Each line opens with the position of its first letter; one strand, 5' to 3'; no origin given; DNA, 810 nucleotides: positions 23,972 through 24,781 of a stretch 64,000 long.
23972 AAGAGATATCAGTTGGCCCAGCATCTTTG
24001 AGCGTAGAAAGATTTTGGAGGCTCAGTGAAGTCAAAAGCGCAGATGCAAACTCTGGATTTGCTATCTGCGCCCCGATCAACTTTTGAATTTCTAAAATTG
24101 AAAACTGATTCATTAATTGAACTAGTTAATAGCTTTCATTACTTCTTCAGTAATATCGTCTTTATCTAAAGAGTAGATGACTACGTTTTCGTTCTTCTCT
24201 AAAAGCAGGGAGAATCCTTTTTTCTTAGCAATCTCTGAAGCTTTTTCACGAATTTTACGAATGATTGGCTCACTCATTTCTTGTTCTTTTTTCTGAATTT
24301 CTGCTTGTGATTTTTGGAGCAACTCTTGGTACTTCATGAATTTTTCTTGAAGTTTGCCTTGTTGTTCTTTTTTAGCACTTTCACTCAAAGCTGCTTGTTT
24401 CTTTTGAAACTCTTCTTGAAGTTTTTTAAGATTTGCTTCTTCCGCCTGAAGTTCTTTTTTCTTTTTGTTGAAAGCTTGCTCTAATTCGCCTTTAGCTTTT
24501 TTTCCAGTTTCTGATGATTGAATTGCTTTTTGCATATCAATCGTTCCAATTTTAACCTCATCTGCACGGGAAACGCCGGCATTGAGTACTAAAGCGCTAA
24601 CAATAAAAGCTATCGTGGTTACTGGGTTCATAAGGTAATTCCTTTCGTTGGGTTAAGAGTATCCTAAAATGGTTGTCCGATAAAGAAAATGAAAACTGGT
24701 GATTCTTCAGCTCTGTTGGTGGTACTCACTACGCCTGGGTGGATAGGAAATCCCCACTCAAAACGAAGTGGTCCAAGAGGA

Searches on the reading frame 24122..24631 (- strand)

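Call 55: search_protein_families(library=pfam, proteins=[window:24122-24631:-], max_evalue=0.001)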
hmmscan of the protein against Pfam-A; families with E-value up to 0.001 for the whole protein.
window:24122-24631:- (169 aa): 1 family
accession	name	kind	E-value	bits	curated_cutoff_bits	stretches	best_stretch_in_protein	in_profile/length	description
PF03938.19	OmpH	-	2.9e-30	105.8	32.4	1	27-167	1-140/141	Outer membrane protein (OmpH-like)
